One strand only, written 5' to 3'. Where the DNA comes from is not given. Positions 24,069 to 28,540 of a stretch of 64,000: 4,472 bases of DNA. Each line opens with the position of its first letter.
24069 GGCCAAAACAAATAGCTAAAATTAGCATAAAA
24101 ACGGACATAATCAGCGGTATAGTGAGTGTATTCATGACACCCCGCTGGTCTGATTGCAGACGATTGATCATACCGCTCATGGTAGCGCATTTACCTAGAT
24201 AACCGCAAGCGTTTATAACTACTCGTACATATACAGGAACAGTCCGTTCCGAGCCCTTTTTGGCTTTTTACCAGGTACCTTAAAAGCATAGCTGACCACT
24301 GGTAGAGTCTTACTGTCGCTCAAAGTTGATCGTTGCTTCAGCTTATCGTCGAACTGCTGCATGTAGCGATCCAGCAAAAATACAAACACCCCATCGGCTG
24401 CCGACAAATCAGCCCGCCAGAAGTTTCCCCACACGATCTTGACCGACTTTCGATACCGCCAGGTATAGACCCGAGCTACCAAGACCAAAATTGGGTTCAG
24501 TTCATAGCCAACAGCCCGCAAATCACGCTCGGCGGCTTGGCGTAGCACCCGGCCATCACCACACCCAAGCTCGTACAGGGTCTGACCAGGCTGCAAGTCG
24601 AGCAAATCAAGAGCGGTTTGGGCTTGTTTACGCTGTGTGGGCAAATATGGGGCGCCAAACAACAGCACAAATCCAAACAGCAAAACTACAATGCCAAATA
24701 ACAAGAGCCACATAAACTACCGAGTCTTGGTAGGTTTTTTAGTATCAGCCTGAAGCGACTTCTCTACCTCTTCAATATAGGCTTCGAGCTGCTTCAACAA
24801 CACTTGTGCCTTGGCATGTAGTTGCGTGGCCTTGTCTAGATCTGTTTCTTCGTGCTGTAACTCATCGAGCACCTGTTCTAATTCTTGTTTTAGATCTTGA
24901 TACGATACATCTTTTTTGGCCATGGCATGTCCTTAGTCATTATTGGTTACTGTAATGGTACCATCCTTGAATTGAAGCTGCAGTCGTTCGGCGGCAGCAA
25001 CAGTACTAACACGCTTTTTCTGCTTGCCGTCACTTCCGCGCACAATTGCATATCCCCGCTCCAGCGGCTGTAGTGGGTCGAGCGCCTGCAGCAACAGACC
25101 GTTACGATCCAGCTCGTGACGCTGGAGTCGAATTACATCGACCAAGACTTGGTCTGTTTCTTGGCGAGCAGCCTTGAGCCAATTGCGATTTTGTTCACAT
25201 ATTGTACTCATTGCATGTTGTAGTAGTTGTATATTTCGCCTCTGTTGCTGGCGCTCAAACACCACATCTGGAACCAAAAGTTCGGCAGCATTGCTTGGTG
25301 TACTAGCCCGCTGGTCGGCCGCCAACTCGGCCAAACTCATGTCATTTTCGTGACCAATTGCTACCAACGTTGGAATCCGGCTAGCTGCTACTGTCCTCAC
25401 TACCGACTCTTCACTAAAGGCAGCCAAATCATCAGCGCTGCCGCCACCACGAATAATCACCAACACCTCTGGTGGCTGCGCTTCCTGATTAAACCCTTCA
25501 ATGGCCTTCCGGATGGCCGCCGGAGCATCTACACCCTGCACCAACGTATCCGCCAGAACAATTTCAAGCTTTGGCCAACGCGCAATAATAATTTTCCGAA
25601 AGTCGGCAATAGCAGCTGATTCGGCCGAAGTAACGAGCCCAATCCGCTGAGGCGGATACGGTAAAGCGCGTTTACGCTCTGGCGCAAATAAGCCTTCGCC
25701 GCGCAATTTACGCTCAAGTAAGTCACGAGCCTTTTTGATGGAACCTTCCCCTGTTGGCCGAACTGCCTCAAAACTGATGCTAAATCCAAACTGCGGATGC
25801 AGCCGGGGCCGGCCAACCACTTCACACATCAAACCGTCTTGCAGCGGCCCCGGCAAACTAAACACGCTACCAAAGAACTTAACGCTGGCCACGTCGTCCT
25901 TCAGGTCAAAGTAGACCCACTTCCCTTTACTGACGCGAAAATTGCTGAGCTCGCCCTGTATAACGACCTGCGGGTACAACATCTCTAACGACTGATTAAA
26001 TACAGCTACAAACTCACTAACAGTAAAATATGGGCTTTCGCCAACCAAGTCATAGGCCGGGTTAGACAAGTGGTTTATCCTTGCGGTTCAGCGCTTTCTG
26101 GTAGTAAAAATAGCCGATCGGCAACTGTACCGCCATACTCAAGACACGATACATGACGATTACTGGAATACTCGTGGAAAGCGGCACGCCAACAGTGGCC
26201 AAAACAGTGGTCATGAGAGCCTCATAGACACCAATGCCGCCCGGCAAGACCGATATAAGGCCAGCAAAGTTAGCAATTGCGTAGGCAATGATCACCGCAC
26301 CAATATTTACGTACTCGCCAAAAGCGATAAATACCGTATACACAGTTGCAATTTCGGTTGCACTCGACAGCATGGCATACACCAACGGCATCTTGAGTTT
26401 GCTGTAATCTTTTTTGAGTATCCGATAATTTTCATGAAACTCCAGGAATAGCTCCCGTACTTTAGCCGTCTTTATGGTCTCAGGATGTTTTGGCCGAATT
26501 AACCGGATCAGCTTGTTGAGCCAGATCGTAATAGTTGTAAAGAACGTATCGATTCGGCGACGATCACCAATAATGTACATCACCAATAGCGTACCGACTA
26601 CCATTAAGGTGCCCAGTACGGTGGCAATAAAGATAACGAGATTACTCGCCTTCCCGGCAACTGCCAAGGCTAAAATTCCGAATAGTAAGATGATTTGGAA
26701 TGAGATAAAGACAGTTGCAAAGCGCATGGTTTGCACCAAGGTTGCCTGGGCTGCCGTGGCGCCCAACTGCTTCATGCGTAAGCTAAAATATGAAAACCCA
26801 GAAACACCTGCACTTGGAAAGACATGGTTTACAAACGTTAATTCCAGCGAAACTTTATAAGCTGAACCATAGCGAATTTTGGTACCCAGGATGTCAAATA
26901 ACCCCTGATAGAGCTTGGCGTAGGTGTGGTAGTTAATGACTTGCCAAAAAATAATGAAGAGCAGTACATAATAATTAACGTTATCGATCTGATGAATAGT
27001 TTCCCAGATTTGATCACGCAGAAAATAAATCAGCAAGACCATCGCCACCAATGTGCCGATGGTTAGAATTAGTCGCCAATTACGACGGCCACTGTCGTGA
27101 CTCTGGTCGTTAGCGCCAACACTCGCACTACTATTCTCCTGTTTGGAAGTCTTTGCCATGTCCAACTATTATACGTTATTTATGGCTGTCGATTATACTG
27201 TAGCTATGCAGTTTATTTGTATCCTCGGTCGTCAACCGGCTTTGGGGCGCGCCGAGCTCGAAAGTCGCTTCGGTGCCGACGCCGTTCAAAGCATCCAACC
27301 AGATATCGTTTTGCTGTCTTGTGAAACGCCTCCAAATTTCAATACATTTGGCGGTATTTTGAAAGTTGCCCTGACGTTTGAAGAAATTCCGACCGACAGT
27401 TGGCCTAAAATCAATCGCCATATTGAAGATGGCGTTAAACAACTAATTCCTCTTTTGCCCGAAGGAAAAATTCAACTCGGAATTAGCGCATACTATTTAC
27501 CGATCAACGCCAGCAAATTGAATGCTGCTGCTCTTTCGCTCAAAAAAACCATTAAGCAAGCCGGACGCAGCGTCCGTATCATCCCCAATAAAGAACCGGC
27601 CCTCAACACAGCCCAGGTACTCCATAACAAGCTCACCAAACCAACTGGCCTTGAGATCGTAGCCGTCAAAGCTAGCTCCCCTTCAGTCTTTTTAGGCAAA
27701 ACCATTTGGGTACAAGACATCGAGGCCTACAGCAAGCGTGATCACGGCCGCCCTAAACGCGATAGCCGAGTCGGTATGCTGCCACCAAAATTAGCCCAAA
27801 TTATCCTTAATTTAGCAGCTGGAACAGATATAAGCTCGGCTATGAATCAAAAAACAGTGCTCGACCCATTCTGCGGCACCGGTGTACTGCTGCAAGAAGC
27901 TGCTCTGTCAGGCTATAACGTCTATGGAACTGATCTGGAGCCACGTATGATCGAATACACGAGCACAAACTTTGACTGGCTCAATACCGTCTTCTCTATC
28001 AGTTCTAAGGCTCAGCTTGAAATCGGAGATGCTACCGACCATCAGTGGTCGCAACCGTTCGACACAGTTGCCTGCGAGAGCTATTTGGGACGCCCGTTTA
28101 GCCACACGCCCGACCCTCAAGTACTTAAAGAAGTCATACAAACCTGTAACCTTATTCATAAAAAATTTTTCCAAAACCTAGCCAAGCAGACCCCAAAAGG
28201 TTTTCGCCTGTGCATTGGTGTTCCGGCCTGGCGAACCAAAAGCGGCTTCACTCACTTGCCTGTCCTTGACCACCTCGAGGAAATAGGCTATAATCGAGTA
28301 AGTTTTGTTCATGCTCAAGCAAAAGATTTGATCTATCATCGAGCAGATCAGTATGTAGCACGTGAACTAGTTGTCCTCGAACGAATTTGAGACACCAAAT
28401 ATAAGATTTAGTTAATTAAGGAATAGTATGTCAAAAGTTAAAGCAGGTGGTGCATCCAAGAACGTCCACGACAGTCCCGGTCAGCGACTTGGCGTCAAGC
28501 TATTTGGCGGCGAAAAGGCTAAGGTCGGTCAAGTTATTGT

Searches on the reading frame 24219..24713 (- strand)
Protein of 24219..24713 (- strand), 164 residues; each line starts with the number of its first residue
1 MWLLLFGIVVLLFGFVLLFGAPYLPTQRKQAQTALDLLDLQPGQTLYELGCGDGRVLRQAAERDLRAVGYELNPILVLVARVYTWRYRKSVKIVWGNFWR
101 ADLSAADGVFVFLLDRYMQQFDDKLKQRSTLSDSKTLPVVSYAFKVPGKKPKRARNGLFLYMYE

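Call 27: search_protein_families(library=pfam, proteins=[window:24219-24713:-], max_evalue=0.0001)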
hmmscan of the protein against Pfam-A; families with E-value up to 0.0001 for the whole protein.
window:24219-24713:- (164 aa): 1 family
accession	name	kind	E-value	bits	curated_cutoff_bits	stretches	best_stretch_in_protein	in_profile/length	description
PF02353.26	CMAS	-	2e-06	27.8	27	1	27-70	47-91/273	Mycolic acid cyclopropane synthetase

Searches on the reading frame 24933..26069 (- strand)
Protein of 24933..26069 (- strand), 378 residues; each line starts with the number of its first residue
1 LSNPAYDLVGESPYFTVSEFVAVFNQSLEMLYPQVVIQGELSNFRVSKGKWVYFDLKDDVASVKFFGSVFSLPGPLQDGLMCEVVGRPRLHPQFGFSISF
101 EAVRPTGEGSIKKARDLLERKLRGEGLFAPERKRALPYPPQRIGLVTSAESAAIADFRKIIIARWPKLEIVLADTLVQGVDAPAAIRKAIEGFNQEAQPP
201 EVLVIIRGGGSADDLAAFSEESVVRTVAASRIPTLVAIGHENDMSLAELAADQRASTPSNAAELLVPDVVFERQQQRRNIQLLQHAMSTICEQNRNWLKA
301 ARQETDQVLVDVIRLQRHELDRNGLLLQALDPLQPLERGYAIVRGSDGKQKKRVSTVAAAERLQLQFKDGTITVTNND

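Call 27: search_protein_families(library=pfam, proteins=[window:24933-26069:-], max_evalue=0.0001)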
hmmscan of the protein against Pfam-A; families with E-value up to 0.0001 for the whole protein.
window:24933-26069:- (378 aa): 2 families
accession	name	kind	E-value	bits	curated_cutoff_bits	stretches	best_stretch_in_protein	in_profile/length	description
PF02601.20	Exonuc_VII_L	-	6.8e-67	226.6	35.9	2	127-305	1-178/315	Exonuclease VII, large subunit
PF13742.12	tRNA_anti_2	-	1.9e-09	38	27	1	15-103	1-94/95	OB-fold nucleic acid binding domain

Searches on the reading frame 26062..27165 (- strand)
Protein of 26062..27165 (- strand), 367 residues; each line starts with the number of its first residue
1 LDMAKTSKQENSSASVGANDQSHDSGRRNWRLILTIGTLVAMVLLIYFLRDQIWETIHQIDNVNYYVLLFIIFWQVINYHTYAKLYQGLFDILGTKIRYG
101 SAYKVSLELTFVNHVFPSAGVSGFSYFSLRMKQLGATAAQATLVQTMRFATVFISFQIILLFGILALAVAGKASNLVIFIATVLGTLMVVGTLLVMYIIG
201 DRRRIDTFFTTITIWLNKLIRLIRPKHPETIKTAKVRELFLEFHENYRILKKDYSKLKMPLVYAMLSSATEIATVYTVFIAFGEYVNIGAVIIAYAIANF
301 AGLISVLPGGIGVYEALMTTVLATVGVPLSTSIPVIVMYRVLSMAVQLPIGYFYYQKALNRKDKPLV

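Call 28: search_protein_families(library=pfam, proteins=[window:26062-27165:-], max_evalue=0.0001)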
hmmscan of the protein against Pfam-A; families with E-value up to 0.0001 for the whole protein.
window:26062-27165:- (367 aa): 1 family
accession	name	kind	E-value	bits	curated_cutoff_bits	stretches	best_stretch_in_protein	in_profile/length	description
PF03706.18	LPG_synthase_TM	-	8.3e-29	101.4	33.4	1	36-351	3-302/302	Lysylphosphatidylglycerol synthase TM region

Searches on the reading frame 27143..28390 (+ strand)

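Call 28: search_protein_families(library=pfam, proteins=[window:27143-28390:+], max_evalue=0.0001)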
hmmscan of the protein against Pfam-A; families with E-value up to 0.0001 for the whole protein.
window:27143-28390:+ (415 aa): 4 families
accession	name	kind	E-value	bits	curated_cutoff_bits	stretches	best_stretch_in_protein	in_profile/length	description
PF13847.12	Methyltransf_31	-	2.3e-08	34.3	27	1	236-330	4-96/145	Methyltransferase domain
PF13649.12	Methyltransf_25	-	6.8e-08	33.5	27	1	239-332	1-90/97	Methyltransferase domain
PF01170.24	UPF0020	-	3e-06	27.5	22.3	1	211-268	10-61/197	RMKL-like, methyltransferase domain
PF01555.25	N6_N4_Mtase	-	2.4e-05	24.9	26.7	1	213-272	166-218/221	DNA methylase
